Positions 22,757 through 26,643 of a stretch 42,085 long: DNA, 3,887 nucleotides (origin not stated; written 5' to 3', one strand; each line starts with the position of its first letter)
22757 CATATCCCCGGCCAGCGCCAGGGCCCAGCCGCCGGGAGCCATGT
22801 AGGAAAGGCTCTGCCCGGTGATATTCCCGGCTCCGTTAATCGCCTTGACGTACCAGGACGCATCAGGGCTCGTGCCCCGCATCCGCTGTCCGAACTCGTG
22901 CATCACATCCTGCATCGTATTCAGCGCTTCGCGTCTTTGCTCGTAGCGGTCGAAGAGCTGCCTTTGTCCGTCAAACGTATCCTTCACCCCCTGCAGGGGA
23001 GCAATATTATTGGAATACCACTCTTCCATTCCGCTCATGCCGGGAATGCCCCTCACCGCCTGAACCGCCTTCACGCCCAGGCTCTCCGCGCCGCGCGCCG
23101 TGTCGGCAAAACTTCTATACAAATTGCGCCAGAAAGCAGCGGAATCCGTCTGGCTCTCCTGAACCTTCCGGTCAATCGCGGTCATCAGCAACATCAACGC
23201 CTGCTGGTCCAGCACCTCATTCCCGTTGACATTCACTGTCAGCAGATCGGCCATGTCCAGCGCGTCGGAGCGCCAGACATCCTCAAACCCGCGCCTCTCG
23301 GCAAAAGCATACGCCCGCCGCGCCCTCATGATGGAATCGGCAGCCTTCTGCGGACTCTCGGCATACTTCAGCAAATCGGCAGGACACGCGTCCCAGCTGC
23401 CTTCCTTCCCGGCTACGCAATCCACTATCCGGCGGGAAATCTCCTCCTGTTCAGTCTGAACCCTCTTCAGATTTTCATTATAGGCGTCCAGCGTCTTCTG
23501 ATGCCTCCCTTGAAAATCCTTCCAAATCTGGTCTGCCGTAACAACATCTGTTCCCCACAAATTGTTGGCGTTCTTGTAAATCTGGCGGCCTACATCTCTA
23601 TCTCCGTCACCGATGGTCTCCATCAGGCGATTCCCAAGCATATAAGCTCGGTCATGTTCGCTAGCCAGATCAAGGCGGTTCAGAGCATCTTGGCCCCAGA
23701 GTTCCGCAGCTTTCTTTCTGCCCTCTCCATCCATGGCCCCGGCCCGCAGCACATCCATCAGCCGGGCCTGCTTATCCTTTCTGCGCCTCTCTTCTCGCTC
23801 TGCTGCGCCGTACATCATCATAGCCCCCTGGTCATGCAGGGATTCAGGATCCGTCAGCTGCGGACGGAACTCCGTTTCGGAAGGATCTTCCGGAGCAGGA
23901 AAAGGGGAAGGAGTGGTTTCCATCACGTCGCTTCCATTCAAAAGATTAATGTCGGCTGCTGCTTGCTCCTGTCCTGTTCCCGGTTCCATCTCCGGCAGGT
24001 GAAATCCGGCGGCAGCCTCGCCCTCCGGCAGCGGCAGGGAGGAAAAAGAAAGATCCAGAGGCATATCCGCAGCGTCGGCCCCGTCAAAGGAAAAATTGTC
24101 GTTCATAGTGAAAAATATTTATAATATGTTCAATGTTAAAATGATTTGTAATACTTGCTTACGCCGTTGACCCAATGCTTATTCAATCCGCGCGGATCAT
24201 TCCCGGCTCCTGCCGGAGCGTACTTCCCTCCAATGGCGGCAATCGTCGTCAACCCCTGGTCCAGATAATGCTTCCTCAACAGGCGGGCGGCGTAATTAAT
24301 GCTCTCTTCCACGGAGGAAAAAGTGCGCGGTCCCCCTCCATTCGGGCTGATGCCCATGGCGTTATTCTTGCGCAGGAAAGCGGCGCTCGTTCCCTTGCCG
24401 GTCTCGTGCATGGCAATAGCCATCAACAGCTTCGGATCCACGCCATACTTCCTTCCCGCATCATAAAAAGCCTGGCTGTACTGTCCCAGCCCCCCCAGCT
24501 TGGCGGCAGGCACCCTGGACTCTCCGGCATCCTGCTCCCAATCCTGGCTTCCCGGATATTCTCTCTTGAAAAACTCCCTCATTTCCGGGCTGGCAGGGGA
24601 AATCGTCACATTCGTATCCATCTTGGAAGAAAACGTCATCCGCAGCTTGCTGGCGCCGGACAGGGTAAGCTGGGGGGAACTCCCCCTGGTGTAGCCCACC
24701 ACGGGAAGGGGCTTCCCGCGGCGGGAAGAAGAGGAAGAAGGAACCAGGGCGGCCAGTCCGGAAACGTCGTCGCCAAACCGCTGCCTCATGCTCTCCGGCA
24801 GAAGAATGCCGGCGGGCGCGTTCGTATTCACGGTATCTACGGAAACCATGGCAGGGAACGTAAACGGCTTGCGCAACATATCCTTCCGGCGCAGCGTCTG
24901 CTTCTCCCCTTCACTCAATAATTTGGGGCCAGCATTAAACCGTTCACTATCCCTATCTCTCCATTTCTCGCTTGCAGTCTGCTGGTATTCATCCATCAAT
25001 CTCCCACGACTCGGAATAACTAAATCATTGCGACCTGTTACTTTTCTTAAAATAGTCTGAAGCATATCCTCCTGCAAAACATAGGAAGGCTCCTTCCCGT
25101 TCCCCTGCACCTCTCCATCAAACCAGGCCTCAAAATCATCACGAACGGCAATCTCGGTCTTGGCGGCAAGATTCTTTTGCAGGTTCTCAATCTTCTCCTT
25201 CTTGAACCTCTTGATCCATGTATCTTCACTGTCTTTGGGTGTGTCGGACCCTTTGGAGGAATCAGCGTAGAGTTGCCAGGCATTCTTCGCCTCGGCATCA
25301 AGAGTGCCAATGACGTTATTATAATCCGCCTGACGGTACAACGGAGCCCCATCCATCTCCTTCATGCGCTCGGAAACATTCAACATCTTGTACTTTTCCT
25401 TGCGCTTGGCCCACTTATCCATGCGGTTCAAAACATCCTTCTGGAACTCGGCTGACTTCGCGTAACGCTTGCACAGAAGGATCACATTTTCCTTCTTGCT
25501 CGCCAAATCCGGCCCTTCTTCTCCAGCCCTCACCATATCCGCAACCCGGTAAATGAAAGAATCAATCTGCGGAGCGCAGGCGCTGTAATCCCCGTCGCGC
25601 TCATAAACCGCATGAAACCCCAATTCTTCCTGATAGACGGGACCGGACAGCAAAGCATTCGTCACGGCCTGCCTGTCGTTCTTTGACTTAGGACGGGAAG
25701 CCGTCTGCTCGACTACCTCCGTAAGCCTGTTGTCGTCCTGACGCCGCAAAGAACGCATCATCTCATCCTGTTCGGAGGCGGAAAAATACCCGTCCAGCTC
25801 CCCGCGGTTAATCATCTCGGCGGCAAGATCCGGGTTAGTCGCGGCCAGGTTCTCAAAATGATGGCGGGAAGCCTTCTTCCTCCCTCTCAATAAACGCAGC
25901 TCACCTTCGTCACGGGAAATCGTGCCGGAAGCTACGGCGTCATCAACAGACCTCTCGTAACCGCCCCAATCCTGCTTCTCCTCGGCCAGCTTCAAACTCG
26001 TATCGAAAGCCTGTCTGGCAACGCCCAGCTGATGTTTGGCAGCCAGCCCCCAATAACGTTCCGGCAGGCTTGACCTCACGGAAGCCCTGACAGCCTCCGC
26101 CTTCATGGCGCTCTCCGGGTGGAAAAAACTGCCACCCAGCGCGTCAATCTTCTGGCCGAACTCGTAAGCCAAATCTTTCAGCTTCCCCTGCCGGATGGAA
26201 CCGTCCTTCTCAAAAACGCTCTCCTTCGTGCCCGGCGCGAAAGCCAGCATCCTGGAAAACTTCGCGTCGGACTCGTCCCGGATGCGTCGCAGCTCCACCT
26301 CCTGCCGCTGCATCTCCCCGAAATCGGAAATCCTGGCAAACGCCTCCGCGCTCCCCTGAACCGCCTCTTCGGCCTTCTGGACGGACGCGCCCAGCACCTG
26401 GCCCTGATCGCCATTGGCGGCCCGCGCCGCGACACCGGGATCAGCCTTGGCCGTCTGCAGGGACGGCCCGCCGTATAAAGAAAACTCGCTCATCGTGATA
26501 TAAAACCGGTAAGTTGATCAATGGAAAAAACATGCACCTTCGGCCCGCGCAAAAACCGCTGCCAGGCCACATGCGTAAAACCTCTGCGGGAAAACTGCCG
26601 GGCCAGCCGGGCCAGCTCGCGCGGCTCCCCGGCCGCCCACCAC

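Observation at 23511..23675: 165-bp near-identical direct repeat 10 kb apart (13478..13642 vs 23511..23675) with diverged flanks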

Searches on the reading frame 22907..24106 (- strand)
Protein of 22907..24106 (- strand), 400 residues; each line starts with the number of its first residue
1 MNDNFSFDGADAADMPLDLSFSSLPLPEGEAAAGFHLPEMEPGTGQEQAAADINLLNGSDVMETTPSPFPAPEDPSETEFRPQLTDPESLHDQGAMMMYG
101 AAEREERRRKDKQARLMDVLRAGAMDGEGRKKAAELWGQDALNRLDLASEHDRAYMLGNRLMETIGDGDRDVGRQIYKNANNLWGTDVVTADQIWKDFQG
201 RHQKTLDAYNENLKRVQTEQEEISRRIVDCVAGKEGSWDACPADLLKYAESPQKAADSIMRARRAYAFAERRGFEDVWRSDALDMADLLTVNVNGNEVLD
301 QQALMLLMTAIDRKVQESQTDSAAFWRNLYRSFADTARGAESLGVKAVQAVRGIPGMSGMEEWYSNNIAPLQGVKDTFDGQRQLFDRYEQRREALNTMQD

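Call 38: find_homologous_proteins(query=window:23054-24106:-)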
Query seq(351 aa) (351 aa): 15 proteins with E <= 0.001 among 6490 candidates.
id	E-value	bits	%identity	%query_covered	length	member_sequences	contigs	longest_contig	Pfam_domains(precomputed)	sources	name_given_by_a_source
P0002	6.8e-112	392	92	54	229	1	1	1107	-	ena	-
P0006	1.9e-81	292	89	45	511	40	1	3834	-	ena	-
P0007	5.3e-81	290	89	45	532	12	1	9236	-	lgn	-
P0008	4.1e-78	281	88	43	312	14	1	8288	-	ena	-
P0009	6.2e-77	277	82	45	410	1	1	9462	-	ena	-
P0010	1.1e-76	276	82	45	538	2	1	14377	-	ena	-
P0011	1.8e-74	269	88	41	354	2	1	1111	-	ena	-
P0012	5.5e-58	215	44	91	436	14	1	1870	-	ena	-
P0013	9.0e-56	208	43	91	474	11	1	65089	-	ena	-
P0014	2.0e-50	190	47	60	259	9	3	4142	-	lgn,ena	-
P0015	2.4e-50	190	100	26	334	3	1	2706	-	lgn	-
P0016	1.1e-34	138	62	30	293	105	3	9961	PF20619.4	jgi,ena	jgi:hypothetical protein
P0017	4.4e-33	133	61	30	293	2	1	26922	PF20619.4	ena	-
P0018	6.3e-29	119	55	30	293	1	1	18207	PF20619.4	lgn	-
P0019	7.0e-27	113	70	23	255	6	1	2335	-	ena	-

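Call 39: search_protein_families(library=pfam, proteins=[window:22907-24106:-], max_evalue=0.1)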
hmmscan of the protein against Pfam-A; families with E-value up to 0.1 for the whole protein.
window:22907-24106:- (400 aa): 0 families

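Call 41: find_encoding_contigs(protein=P0013, flank=10000)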
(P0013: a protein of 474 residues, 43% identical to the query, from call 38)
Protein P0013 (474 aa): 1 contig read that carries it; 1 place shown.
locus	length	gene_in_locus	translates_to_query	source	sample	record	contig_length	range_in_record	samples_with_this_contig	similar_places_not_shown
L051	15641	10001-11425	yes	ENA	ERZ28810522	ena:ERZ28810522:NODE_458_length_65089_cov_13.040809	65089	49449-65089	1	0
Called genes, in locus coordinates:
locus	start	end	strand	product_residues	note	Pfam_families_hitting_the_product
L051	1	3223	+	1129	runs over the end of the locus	-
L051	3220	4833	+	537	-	-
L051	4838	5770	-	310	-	PF12686:DUF3800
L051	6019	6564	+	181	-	-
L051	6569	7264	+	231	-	-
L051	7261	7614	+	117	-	-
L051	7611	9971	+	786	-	PF01832:Glucosaminidase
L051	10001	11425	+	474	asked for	-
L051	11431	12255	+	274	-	-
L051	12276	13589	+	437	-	PF00772:DnaB, PF13481:AAA_25 (weak), PF03796:DnaB_C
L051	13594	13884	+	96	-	PF01047:MarR (weak), PF12802:MarR_2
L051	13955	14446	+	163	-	-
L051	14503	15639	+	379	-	?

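Call 42: find_encoding_contigs(protein=P0014, flank=10000)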
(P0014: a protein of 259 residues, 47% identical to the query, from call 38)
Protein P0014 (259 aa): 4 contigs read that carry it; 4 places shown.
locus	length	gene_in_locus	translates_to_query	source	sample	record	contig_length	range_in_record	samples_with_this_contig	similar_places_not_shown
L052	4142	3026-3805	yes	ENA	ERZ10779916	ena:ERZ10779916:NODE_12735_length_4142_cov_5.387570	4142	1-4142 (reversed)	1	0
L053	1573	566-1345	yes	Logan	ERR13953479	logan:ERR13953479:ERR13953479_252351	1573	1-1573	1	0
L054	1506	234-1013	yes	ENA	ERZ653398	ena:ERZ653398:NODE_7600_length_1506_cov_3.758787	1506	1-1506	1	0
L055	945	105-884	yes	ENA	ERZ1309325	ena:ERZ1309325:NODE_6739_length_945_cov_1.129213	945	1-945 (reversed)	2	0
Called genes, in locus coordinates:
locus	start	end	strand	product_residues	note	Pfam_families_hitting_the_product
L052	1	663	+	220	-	?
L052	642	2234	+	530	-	-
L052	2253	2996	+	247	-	PF01832:Glucosaminidase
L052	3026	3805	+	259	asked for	-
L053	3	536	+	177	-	?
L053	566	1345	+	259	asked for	-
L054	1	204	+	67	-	?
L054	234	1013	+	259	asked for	-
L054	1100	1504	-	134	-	?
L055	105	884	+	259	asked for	-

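Call 43: find_encoding_contigs(protein=P0017, flank=10000)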
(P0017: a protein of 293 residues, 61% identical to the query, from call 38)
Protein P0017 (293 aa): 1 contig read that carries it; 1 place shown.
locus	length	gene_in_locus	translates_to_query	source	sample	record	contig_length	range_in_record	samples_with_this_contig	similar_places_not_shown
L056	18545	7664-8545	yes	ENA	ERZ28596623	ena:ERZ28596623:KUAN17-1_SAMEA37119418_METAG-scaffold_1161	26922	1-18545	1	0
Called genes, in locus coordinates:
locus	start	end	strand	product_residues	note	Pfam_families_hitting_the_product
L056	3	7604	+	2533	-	?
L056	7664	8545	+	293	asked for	PF20619:DUF6804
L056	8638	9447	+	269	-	-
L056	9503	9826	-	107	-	-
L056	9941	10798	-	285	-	-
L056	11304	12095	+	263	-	PF02498:Bro-N, PF03374:ANT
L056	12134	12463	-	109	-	-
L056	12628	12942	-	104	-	-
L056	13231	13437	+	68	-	-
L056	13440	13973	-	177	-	-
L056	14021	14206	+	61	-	-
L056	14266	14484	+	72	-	-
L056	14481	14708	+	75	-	-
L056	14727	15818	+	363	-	-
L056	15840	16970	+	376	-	PF10926:DUF2800, PF12705:PDDEXK_1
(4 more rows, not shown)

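Call 86: list_cluster_members(proteins=[P0014, P0001, P0002, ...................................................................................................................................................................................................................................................])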
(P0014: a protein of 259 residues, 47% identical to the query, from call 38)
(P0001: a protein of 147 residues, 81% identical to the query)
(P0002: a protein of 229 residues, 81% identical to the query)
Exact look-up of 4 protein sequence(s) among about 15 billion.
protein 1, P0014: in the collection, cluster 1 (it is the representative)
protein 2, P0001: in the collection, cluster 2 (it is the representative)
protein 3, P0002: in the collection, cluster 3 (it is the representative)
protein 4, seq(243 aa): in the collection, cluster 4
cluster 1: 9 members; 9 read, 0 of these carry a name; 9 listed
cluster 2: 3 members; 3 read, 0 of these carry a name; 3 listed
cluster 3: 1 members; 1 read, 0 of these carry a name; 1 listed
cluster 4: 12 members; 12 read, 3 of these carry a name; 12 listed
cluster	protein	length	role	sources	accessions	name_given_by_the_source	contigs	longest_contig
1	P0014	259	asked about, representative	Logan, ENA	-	-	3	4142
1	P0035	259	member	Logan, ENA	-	-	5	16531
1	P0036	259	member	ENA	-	-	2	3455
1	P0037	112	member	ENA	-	-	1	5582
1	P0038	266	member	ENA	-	-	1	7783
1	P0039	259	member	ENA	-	-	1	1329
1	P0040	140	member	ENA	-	-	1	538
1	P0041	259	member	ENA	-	-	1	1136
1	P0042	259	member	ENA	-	-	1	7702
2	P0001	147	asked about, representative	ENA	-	-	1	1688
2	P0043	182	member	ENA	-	-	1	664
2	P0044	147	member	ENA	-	-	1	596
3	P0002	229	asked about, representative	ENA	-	-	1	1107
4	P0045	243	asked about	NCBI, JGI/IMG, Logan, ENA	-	hypothetical protein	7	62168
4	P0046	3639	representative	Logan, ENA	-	-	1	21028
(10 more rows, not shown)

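Call 87: find_encoding_contigs(protein=P0045, flank=10000, max_places=8)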
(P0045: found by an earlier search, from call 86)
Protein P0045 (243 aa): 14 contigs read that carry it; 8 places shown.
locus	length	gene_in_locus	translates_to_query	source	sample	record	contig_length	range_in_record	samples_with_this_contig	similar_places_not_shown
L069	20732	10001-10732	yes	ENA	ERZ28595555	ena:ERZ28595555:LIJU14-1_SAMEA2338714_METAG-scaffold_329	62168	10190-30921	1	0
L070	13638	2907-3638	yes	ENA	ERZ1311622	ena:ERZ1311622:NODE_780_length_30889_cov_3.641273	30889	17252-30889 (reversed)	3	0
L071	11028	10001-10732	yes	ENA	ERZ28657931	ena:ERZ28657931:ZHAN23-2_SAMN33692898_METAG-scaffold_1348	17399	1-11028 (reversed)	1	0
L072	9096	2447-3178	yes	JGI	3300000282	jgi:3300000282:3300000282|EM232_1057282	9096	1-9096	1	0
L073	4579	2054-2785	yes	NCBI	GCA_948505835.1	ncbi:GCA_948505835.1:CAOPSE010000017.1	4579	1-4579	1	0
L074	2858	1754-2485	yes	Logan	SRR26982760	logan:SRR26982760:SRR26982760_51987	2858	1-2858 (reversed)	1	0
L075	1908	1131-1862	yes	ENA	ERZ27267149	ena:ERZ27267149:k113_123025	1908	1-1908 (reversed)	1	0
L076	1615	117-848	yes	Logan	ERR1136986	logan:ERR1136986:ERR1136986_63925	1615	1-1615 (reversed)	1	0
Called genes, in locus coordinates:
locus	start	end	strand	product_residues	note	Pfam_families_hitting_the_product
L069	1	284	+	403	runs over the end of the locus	-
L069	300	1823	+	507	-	PF03781:FGE-sulfatase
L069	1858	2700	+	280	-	-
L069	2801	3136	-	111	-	-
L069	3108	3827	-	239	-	-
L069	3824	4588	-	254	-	PF00089:Trypsin, PF13365:Trypsin_2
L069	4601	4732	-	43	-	-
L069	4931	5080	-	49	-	-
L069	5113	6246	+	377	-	PF13102:Phage_int_SAM_5 (weak), PF00589:Phage_integrase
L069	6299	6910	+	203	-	-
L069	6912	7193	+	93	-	-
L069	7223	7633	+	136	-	-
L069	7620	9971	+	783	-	PF01832:Glucosaminidase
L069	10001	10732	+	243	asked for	-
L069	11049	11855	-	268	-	PF00717:Peptidase_S24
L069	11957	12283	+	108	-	-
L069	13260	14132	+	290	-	PF12541:DUF3737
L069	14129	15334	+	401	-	PF00155:Aminotran_1_2, PF01212:Beta_elim_lyase (faint)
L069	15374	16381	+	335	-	PF04015:DUF362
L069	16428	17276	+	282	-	PF00248:Aldo_ket_red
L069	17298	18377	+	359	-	PF05448:AXE1 (faint), PF12740:PETase (weak), PF02129:Peptidase_S15, PF01738:DLH (weak), PF00326:Peptidase_S9 (faint), PF00561:Abhydrolase_1 (weak)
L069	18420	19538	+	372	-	PF00248:Aldo_ket_red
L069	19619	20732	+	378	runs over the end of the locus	PF00149:Metallophos, PF12850:Metallophos_2 (weak)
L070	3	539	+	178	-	?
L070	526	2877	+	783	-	PF01832:Glucosaminidase (weak)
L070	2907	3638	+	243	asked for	-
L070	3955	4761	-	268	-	PF00717:Peptidase_S24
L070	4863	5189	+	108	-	-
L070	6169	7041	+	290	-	PF12541:DUF3737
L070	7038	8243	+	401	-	PF00155:Aminotran_1_2, PF01212:Beta_elim_lyase (faint)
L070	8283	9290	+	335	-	PF04015:DUF362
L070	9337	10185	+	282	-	PF00248:Aldo_ket_red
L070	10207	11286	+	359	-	PF05448:AXE1 (faint), PF12740:PETase (weak), PF02129:Peptidase_S15, PF01738:DLH (weak), PF00326:Peptidase_S9 (faint), PF00561:Abhydrolase_1 (weak)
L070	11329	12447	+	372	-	PF00248:Aldo_ket_red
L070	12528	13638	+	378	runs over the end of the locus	PF00149:Metallophos, PF12850:Metallophos_2 (weak)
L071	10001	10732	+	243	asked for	-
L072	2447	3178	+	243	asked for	-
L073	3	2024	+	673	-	?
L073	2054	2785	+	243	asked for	-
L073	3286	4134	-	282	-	PF01381:HTH_3 (weak)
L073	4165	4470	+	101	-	-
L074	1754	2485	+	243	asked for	-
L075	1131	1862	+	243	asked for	-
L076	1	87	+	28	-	?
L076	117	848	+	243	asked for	-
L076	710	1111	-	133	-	-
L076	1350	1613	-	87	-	?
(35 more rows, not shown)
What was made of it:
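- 13643..23675 (.): The 10,033-bp segment lost by recombination between the two copies (equivalently 13478-23510). The product is a 31,975-bp circle with a 243-aa hybrid ORF made of giant aa 1-199 plus the 44-aa tail of the membrane protein. The exact hybrid protein P0045 is on 14 contigs (calls 86, 87).
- The 243-aa hybrid is present as an exact sequence in NCBI, JGI, ENA and Logan on 14 contigs (calls 86, 87). The short ORF is intact and identical on 14 contigs (call 87).
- Tried and rejected: The size match was a coincidence; it is bacterial chromosome with a 7-kb island (call 87).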

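Call 90: find_encoding_contigs(protein=P0035, flank=10000, max_places=5)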
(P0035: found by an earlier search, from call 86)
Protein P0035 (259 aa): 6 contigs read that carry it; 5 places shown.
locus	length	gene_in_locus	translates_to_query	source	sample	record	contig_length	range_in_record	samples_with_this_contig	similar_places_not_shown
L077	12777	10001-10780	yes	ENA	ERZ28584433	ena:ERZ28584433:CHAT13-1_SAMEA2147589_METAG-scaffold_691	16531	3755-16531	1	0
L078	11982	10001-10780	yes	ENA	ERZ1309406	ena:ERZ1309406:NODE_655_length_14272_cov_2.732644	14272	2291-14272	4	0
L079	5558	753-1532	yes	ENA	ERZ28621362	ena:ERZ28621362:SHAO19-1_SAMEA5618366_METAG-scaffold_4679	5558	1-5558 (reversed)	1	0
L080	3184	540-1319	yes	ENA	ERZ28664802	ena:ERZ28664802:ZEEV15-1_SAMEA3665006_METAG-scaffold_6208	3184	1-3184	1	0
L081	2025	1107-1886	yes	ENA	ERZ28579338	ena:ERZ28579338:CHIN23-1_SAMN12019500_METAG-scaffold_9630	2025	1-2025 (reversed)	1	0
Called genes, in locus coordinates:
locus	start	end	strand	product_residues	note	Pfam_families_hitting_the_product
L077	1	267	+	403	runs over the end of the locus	-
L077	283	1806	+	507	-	PF03781:FGE-sulfatase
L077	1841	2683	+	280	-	-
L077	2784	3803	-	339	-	PF13365:Trypsin_2 (faint), PF00595:PDZ, PF13180:PDZ_2, PF17820:PDZ_6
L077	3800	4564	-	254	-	PF00089:Trypsin, PF13365:Trypsin_2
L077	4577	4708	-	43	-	-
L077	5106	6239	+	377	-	PF13102:Phage_int_SAM_5 (weak), PF00589:Phage_integrase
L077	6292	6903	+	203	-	-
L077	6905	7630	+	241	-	-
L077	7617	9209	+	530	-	-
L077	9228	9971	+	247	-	PF01832:Glucosaminidase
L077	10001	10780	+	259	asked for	-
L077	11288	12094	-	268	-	PF00717:Peptidase_S24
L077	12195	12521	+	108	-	-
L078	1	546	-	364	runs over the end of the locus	PF01636:APH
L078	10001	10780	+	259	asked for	-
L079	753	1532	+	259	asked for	-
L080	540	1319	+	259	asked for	-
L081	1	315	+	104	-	?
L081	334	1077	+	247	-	PF01832:Glucosaminidase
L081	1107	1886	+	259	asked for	-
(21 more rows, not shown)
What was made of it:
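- A parallel lineage-3 hybrid (259 aa; P0014, P0035) occurs on at least 10 contigs (calls 42, 86, 90). The same island architecture carries both the type-1 and the type-3 hybrid (calls 87, 90). The same 7-kb island architecture (integrase, 203 aa, 239 aa, lysin, short gene, repressor) carries both type-1 and type-3 short genes at the same chromosomal flanks (calls 87, 90).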

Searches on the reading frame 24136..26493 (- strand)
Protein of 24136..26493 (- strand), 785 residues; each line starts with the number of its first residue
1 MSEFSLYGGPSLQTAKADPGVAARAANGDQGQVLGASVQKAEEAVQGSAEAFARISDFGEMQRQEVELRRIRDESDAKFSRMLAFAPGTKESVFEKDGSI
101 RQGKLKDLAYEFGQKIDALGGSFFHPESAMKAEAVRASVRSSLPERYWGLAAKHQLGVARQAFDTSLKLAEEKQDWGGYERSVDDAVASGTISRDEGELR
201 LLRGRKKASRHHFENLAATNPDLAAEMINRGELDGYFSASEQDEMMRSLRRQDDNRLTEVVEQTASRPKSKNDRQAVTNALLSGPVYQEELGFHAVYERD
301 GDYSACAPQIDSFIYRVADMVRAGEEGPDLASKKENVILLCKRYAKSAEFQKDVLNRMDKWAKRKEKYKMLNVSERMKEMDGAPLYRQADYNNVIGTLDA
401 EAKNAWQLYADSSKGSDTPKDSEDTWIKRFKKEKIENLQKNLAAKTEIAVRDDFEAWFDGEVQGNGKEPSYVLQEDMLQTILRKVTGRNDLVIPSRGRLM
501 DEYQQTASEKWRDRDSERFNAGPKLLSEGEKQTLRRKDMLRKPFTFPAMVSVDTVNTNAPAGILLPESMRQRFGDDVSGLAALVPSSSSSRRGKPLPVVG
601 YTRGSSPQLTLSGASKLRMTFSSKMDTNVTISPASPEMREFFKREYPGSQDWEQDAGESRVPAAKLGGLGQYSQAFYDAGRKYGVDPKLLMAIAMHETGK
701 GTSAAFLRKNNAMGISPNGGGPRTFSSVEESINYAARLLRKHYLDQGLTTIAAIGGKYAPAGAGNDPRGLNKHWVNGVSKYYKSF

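Call 7: search_protein_families(library=pfam, proteins=[window:24136-26493:-], max_evalue=0.01)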
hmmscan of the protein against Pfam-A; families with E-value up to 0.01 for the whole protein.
window:24136-26493:- (785 aa): 1 family
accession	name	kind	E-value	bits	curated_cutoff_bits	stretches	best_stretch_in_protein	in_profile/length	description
PF01832.25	Glucosaminidase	-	4e-10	40.9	30.2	1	674-743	2-85/123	Mannosyl-glycoprotein endo-beta-N-acetylglucosaminidase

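Call 8: search_protein_families(library=phrogs, proteins=[window:24136-26493:-], max_evalue=0.001)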
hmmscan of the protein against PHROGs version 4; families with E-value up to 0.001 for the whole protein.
window:24136-26493:- (785 aa): 3 families
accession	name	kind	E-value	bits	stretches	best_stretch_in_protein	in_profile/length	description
phrog_25820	-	lysis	2.4e-10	41.3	1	667-761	138-234/265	endolysin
phrog_1259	-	tail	2.6e-07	29.7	1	669-784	856-969/1179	baseplate hub subunit and tail lysozyme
phrog_10341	-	lysis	1.9e-05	24.7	1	664-752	402-491/577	endolysin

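Call 79: search_protein_families(library=padloc, proteins=[window:24136-26493:-], max_evalue=0.01)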
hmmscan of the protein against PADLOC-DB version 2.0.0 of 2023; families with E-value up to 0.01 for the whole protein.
window:24136-26493:- (785 aa): 0 families
